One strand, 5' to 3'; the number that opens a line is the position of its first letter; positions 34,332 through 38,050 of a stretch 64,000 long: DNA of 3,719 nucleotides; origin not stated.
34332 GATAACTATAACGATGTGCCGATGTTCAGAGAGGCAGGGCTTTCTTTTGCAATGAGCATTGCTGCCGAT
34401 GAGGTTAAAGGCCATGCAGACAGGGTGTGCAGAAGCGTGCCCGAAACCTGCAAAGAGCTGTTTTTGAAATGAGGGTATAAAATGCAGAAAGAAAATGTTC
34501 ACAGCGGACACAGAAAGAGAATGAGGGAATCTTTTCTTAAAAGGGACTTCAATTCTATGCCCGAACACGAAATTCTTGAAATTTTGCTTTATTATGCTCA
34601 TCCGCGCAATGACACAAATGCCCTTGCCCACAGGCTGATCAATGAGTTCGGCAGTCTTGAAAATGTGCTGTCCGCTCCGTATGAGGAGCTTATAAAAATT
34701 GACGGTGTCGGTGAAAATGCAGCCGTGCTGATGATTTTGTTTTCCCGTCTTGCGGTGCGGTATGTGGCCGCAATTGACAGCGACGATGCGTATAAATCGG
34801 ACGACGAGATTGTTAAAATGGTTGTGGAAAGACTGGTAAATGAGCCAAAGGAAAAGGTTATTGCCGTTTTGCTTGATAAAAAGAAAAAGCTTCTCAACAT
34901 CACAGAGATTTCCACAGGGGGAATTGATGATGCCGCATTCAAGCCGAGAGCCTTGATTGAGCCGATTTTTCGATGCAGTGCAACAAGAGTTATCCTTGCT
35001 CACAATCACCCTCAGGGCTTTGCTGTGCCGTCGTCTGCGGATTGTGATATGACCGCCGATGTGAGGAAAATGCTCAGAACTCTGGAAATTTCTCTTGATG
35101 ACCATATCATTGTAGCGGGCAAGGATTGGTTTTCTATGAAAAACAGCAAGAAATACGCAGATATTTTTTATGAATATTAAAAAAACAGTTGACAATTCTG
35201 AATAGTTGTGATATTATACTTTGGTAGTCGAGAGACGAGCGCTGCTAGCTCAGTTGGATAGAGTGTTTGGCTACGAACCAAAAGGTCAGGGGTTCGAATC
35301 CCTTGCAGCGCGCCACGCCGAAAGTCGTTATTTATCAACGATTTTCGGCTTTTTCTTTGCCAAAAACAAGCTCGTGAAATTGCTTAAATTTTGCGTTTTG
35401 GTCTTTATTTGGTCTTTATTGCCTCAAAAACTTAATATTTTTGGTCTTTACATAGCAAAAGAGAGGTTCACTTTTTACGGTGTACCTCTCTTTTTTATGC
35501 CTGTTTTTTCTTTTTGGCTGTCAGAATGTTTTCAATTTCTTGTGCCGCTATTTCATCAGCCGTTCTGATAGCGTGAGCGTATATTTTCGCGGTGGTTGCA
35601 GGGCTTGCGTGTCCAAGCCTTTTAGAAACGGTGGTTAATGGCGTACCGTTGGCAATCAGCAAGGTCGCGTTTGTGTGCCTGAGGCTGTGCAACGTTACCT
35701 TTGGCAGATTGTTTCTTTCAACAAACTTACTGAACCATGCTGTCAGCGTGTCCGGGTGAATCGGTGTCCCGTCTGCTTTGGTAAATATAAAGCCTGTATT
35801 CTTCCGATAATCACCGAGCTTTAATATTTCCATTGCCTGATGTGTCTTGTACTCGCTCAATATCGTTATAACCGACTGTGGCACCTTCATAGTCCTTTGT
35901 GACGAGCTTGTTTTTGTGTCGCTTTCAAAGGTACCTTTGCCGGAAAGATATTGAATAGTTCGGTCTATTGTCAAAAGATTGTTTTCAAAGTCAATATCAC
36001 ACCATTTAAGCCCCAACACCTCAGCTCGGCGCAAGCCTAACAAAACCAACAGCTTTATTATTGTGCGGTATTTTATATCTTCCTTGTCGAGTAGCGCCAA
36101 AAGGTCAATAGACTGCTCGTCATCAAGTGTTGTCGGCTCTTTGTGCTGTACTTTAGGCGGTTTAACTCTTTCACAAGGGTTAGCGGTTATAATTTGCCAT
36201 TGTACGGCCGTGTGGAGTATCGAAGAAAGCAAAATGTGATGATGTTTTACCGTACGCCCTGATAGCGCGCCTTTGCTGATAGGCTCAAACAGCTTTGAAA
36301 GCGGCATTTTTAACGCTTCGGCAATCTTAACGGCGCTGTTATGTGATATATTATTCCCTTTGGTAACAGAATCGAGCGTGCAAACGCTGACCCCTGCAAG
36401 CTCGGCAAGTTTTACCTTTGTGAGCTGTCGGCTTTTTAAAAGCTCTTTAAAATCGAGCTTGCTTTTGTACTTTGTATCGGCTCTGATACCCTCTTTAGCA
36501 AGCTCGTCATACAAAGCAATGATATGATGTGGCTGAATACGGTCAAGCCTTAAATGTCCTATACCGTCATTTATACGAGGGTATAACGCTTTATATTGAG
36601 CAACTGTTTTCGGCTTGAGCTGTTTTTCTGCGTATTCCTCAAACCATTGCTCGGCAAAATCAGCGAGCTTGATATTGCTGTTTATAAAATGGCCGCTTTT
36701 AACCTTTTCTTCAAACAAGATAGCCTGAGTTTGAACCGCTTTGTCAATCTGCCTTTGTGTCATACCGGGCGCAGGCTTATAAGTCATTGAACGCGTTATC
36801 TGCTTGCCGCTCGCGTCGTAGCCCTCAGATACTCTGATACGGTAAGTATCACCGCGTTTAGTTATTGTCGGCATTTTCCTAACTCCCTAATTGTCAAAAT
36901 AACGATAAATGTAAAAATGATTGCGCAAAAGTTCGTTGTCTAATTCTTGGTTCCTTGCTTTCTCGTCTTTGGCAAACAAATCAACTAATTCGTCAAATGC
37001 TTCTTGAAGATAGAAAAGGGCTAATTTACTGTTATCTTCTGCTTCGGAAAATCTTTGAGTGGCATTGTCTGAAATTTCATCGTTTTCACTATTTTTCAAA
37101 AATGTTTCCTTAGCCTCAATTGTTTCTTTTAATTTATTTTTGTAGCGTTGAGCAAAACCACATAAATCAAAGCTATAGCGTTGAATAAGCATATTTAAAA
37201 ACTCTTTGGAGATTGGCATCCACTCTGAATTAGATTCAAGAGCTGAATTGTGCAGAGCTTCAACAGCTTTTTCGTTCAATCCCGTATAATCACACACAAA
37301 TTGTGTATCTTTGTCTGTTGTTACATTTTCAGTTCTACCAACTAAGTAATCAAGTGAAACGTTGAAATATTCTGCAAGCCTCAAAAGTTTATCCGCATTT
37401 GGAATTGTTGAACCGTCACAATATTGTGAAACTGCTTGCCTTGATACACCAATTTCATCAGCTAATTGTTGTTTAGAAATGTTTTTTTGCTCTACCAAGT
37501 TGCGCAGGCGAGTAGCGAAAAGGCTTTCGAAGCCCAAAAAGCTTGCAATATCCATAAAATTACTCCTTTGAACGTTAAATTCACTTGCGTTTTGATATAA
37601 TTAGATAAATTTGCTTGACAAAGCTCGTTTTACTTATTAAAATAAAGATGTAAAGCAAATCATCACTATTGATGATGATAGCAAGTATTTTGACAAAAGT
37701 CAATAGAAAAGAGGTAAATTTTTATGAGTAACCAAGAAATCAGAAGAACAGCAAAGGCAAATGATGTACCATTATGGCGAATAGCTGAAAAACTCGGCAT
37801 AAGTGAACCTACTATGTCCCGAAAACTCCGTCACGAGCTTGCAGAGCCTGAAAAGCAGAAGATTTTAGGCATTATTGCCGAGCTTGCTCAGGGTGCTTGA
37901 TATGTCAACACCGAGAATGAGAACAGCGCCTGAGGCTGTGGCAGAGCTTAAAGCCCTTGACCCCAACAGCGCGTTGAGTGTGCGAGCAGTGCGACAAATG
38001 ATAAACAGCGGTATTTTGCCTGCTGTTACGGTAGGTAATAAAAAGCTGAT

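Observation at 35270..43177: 7.86-kb integrative element in tRNA-Arg(ACG) bounded by a perfect 46-bp direct repeat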

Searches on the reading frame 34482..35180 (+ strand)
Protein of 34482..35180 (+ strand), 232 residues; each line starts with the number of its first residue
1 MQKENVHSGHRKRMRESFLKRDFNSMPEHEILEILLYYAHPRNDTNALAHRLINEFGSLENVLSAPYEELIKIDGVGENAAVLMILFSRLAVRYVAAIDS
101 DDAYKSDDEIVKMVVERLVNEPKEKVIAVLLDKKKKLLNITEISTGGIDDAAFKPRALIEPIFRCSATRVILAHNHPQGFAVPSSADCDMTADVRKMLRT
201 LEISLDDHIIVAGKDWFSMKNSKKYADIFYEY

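Call 13: find_encoding_contigs(protein=window:34482-35180:+, flank=10000, max_places=10)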
Protein window:34482-35180:+ (232 aa): 15 contigs read that carry it; 10 places shown.
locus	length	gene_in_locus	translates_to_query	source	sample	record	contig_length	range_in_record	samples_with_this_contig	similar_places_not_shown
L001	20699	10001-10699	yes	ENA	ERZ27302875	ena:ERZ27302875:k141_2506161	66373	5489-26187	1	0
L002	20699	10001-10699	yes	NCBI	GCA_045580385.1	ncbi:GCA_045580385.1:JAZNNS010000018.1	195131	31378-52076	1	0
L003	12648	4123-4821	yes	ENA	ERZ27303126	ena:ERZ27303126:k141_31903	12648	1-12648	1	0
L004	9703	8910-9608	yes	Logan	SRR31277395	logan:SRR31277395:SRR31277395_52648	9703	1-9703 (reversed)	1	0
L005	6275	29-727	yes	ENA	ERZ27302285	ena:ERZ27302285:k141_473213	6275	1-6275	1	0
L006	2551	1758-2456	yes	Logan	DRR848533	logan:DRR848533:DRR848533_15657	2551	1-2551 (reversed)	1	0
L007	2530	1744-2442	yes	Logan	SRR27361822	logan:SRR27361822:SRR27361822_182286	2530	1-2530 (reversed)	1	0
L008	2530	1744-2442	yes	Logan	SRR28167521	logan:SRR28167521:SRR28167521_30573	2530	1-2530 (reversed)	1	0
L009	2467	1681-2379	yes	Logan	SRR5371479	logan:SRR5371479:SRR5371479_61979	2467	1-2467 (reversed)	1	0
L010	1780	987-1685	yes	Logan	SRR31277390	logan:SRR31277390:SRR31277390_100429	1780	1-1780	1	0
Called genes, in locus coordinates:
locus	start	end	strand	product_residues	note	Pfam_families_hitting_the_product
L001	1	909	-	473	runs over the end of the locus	PF14691:Fer4_20, PF13738:Pyr_redox_3 (faint), PF00070:Pyr_redox (faint), PF01262:AlaDh_PNT_C (faint), PF01946:Thi4 (weak), PF07992:Pyr_redox_2, PF12831:FAD_oxidored (faint), PF13450:NAD_binding_8, +1 more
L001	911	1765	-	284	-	PF10418:DHODB_Fe-S_bind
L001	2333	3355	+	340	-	PF02912:Phe_tRNA-synt_N, PF01409:tRNA-synt_2d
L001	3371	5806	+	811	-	PF01588:tRNA_bind, PF03483:B3_4, PF03484:B5, PF17759:tRNA_synthFbeta, PF03147:FDX-ACB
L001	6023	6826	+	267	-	PF01148:CTP_transf_1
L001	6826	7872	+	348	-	PF00781:DAGK_cat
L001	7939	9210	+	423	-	PF01078:Mg_chelatase (faint), PF05496:RuvB_N, PF00158:Sigma54_activat (faint), PF14532:Sigma54_activ_2 (weak), PF00004:AAA, PF07728:AAA_5 (weak), PF16193:AAA_assoc_2, PF12002:MgsA_C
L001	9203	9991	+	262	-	PF08282:Hydrolase_3, PF00702:Hydrolase (weak)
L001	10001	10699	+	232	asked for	PF20582:UPF0758_N, PF12826:HHH_2 (weak), PF04002:RadC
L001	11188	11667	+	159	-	PF10903:DUF2691 (weak)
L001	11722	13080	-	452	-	PF01554:MatE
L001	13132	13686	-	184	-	PF14277:DUF4364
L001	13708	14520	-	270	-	PF02811:PHP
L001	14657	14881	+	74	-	PF04070:DUF378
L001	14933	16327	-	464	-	PF01266:DAO (faint), PF01494:FAD_binding_3, PF05834:Lycopene_cycl (faint), PF12831:FAD_oxidored (faint)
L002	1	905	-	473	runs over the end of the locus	PF14691:Fer4_20, PF13738:Pyr_redox_3 (faint), PF00070:Pyr_redox (faint), PF01262:AlaDh_PNT_C (faint), PF01946:Thi4 (weak), PF07992:Pyr_redox_2, PF12831:FAD_oxidored (faint), PF13450:NAD_binding_8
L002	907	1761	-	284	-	PF10418:DHODB_Fe-S_bind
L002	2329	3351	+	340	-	PF02912:Phe_tRNA-synt_N, PF01409:tRNA-synt_2d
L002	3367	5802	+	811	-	PF01588:tRNA_bind, PF03483:B3_4, PF03484:B5, PF17759:tRNA_synthFbeta, PF03147:FDX-ACB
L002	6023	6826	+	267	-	PF01148:CTP_transf_1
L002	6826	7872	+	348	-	PF00781:DAGK_cat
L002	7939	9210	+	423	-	PF01078:Mg_chelatase (faint), PF05496:RuvB_N, PF00158:Sigma54_activat (faint), PF14532:Sigma54_activ_2 (weak), PF00004:AAA, PF07728:AAA_5 (weak), PF16193:AAA_assoc_2, PF12002:MgsA_C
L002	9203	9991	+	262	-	PF00702:Hydrolase, PF08282:Hydrolase_3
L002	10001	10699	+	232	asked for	PF20582:UPF0758_N, PF12826:HHH_2 (weak), PF04002:RadC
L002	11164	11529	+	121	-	PF14198:TnpV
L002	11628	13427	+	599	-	PF01637:ATPase_2 (weak), PF07693:KAP_NTPase, PF20720:nSTAND3 (weak)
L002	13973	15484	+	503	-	-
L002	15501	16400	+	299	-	PF08538:DUF1749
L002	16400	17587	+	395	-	PF00278:Orn_DAP_Arg_deC, PF02784:Orn_Arg_deC_N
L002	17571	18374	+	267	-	PF04016:DUF364 (weak)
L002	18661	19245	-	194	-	PF08668:HDOD (weak), PF01966:HD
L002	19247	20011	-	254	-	PF13489:Methyltransf_23 (faint), PF08241:Methyltransf_11, PF08242:Methyltransf_12, PF13649:Methyltransf_25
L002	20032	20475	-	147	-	-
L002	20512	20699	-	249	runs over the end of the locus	-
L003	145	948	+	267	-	PF01148:CTP_transf_1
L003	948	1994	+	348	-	PF00781:DAGK_cat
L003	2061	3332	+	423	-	PF01078:Mg_chelatase (faint), PF05496:RuvB_N, PF00158:Sigma54_activat (faint), PF14532:Sigma54_activ_2 (weak), PF00004:AAA, PF07728:AAA_5 (weak), PF16193:AAA_assoc_2, PF12002:MgsA_C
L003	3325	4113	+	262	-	PF00702:Hydrolase, PF08282:Hydrolase_3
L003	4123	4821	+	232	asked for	PF20582:UPF0758_N, PF12826:HHH_2 (weak), PF04002:RadC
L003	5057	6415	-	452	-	PF01554:MatE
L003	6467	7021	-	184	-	PF14277:DUF4364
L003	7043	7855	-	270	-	PF02811:PHP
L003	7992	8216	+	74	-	PF04070:DUF378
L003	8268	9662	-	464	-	PF01266:DAO (faint), PF01494:FAD_binding_3, PF05834:Lycopene_cycl (faint), PF12831:FAD_oxidored (faint)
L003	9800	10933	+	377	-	PF00149:Metallophos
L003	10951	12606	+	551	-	-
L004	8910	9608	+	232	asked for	PF20582:UPF0758_N, PF12826:HHH_2 (weak), PF04002:RadC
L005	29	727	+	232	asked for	PF20582:UPF0758_N, PF12826:HHH_2 (weak), PF04002:RadC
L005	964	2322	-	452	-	PF01554:MatE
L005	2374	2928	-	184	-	PF14277:DUF4364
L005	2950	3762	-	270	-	PF02811:PHP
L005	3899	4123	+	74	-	PF04070:DUF378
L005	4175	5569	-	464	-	PF01266:DAO (faint), PF01494:FAD_binding_3, PF05834:Lycopene_cycl (faint), PF12831:FAD_oxidored (faint)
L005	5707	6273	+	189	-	?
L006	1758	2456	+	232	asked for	PF20582:UPF0758_N, PF12826:HHH_2 (weak), PF04002:RadC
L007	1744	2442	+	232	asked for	PF20582:UPF0758_N, PF12826:HHH_2 (weak), PF04002:RadC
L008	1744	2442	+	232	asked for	PF20582:UPF0758_N, PF12826:HHH_2 (weak), PF04002:RadC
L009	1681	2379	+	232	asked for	PF20582:UPF0758_N, PF12826:HHH_2 (weak), PF04002:RadC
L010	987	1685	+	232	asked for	PF20582:UPF0758_N, PF12826:HHH_2 (weak), PF04002:RadC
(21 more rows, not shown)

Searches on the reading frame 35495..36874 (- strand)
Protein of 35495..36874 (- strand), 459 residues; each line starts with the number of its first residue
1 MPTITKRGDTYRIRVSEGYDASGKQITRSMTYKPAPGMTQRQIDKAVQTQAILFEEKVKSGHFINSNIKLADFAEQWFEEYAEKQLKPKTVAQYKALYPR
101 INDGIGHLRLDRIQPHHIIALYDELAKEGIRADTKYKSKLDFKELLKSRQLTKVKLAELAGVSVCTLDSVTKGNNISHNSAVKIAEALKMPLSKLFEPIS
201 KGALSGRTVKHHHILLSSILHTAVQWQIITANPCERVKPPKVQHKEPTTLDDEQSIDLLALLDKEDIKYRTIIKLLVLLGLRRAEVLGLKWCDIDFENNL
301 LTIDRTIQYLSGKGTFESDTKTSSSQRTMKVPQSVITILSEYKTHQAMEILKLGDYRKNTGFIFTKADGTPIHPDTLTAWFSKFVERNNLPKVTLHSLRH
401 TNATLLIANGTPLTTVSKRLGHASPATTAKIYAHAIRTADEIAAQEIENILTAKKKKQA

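Call 4: search_protein_families(library=pfam, proteins=[window:35495-36874:-], max_evalue=0.01)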
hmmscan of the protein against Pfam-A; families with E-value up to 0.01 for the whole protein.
window:35495-36874:- (459 aa): 7 families
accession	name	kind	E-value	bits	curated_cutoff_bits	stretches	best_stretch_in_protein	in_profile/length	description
PF00589.27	Phage_integrase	-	5.8e-26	91.7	27.1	1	250-435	3-168/172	Phage integrase family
PF14659.12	Phage_int_SAM_3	-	1.1e-08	35.5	22.6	1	70-125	2-57/58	Phage integrase, N-terminal SAM-like domain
PF01381.28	HTH_3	-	0.00043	20.7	23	1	143-194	2-54/55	Helix-turn-helix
PF22022.2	Phage_int_M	-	0.0014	19.2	27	0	72-128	3-59/96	Phage integrase central domain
PF14174.11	YycC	-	0.0018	18.7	27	1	172-195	2-25/51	YycC-like protein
PF13102.12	Phage_int_SAM_5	-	0.002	18.9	22.3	0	201-235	60-96/98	Phage integrase SAM-like domain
PF13443.12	HTH_26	-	0.0026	18.4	22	0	143-198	3-60/63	Cro/C1-type HTH DNA-binding domain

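Call 5: search_protein_families(library=phrogs, proteins=[window:35495-36874:-], max_evalue=0.01)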
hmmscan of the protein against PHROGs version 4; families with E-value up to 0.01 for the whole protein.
window:35495-36874:- (459 aa): 14 families
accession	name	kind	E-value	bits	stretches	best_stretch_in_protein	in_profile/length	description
phrog_1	-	integration and excision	1.2e-70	240.5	1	6-456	119-456/611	integrase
phrog_216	-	integration and excision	4e-38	132.2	1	211-450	17-239/301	integrase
phrog_7685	-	integration and excision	4.6e-18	66.7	1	312-451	116-239/240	integrase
phrog_34557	-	integration and excision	3.7e-08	34.3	1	274-429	5-161/183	integrase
phrog_23783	-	integration and excision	8.6e-08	33.3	1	64-138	56-129/162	integrase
phrog_26960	-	unknown function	3.8e-06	28.2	1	5-118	12-119/146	-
phrog_5823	-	transcription regulation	9.5e-05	22.7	1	147-196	16-67/404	transcriptional regulator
phrog_4779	-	transcription regulation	0.00049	21.6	1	141-188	6-53/98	transcriptional regulator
phrog_7241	-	transcription regulation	0.00093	20.2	1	148-196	72-121/122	transcriptional regulator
phrog_23271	-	unknown function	0.0021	19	1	392-430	8-46/67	-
phrog_2439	-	transcription regulation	0.0025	17.7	1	143-198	13-69/367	transcriptional regulator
phrog_7269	-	integration and excision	0.0031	18.4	1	391-435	26-69/89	integrase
phrog_8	-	transcription regulation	0.0067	16.9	0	142-193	81-133/346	transcriptional regulator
phrog_7244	-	integration and excision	0.0087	16.3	0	210-294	140-223/263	integrase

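Call 60: find_encoding_contigs(protein=window:35495-36874:-, flank=10000, max_places=10)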
Protein window:35495-36874:- (459 aa): 1 contig read that carries it; 1 place shown.
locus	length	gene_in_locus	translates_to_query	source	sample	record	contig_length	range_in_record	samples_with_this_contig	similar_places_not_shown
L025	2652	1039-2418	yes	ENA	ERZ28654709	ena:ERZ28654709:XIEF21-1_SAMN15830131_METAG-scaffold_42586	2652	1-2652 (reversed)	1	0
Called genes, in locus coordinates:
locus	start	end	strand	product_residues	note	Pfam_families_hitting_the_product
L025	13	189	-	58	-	-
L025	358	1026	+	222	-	PF12844:HTH_19, PF13560:HTH_31, PF01381:HTH_3, PF07022:Phage_CI_repr, PF13443:HTH_26 (weak)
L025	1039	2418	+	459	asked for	PF14659:Phage_int_SAM_3, PF00589:Phage_integrase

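Call 111: find_related_loci(query=window:35495-36874:-, collection=viral_contigs, flank=10000)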
Query window:35495-36874:- (459 aa) in viral_contigs; peptide patterns used: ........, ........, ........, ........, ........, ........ (x = any residue, [..] = any of these).
6 stretches matched a pattern, but none encodes a relative of the query by tblastn (E <= 1e-3).

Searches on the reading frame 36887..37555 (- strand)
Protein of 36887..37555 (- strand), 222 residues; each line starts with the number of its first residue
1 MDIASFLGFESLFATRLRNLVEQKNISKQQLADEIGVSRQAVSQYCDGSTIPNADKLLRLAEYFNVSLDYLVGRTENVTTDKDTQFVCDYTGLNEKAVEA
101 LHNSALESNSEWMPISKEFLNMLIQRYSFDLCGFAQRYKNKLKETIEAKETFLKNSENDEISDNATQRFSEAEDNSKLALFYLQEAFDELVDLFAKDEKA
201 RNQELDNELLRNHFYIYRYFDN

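Call 4: search_protein_families(library=pfam, proteins=[window:36887-37555:-], max_evalue=0.01)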
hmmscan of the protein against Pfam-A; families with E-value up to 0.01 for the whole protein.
window:36887-37555:- (222 aa): 9 families
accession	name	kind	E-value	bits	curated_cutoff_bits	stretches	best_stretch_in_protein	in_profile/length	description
PF01381.28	HTH_3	-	7.3e-16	58.4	23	1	17-71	1-55/55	Helix-turn-helix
PF12844.13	HTH_19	-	2.6e-11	43.7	30.2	1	16-72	3-59/64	Helix-turn-helix domain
PF13560.12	HTH_31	-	2.6e-10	40.9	27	1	13-68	2-58/64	Helix-turn-helix domain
PF07022.19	Phage_CI_repr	-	1e-08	35.8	22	1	17-75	3-61/65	Bacteriophage CI repressor helix-turn-helix domain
PF13443.12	HTH_26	-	2.1e-07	31.5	22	1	16-69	1-55/63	Cro/C1-type HTH DNA-binding domain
PF08279.18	HTH_11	-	7.1e-05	23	25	1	19-46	8-36/55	HTH domain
PF08667.16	BetR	-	0.0001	22.9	21.6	1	9-90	2-89/148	BetR domain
PF02796.21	HTH_7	-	0.0024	18.4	23.8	1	16-44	13-40/45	Helix-turn-helix domain of resolvase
PF13412.12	HTH_24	-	0.0073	16.3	21.9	0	18-46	10-38/48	Winged helix-turn-helix DNA-binding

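Call 5: search_protein_families(library=phrogs, proteins=[window:36887-37555:-], max_evalue=0.01)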
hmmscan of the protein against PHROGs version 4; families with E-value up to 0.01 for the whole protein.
window:36887-37555:- (222 aa): 30 families (the best 25 are shown)
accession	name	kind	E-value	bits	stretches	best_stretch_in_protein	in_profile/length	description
phrog_8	-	transcription regulation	2.5e-25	90.7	1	13-131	77-212/346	transcriptional regulator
phrog_4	-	transcription regulation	1.6e-13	51.5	1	13-91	137-205/400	transcriptional repressor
phrog_3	-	transcription regulation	6.9e-13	50.1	1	13-170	89-206/430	transcriptional repressor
phrog_2967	-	transcription regulation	8.4e-13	49.4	1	13-113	11-110/225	transcriptional regulator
phrog_2439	-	transcription regulation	1.8e-11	44.5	1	15-86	10-80/367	transcriptional regulator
phrog_2328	-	transcription regulation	8.3e-11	42.8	1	13-104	16-107/128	transcriptional repressor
phrog_34939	-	unknown function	2.6e-10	41.4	1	15-109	12-104/280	-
phrog_1373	-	transcription regulation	1.2e-08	36.2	1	17-91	68-142/166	transcriptional regulator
phrog_4779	-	transcription regulation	1.8e-07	32.6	1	14-67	4-59/98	transcriptional regulator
phrog_1994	-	DNA, RNA and nucleotide metabolism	1.9e-07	32.2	1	16-80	3-67/170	DNA binding protein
phrog_3037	-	transcription regulation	9.8e-07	29.8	1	15-84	20-87/189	transcriptional repressor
phrog_18248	-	transcription regulation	2.9e-06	27.6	1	17-72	7-60/264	transcriptional regulator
phrog_1124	-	transcription regulation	8.2e-06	26.5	1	17-66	9-61/177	transcriptional regulator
phrog_5823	-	transcription regulation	1.1e-05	25.8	1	14-82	8-77/404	transcriptional regulator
phrog_638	-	transcription regulation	1.2e-05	26.2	1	22-65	13-57/145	transcriptional regulator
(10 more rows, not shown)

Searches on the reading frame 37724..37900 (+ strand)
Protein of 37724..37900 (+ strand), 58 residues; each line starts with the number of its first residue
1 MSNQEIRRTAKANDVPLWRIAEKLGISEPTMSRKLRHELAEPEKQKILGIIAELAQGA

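Call 4: search_protein_families(library=pfam, proteins=[window:37724-37900:+], max_evalue=0.01)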
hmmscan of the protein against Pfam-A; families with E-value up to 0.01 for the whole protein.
window:37724-37900:+ (58 aa): 1 family
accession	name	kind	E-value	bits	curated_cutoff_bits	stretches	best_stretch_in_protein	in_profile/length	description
PF04967.18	HTH_10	-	0.0051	17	23.1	1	17-36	26-45/53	HTH DNA binding domain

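Call 5: search_protein_families(library=phrogs, proteins=[window:37724-37900:+], max_evalue=0.01)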
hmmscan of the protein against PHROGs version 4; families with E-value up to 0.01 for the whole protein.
window:37724-37900:+ (58 aa): 3 families
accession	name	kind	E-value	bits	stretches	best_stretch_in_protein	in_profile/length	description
phrog_17740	-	unknown function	5.1e-12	46.5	1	1-55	3-57/62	-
phrog_12540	-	unknown function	0.0011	20.2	1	11-43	36-68/153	-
phrog_4583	-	transcription regulation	0.0063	17.5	1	5-36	14-45/81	transcriptional repressor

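Call 63: search_protein_families(library=padloc, proteins=[window:37724-37900:+], max_evalue=0.01)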
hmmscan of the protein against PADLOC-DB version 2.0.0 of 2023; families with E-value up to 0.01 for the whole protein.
window:37724-37900:+ (58 aa): 0 families

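Call 64: search_protein_families(library=ncbifam, proteins=[window:37724-37900:+], max_evalue=0.01)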
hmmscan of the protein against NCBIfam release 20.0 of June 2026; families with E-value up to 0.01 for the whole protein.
window:37724-37900:+ (58 aa): 1 family
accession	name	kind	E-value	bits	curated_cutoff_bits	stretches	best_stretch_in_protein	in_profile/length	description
NF049968.1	QhpR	equivalog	0.0034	16.6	250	1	4-38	192-226/284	AraC-like transcriptional regulator QhpR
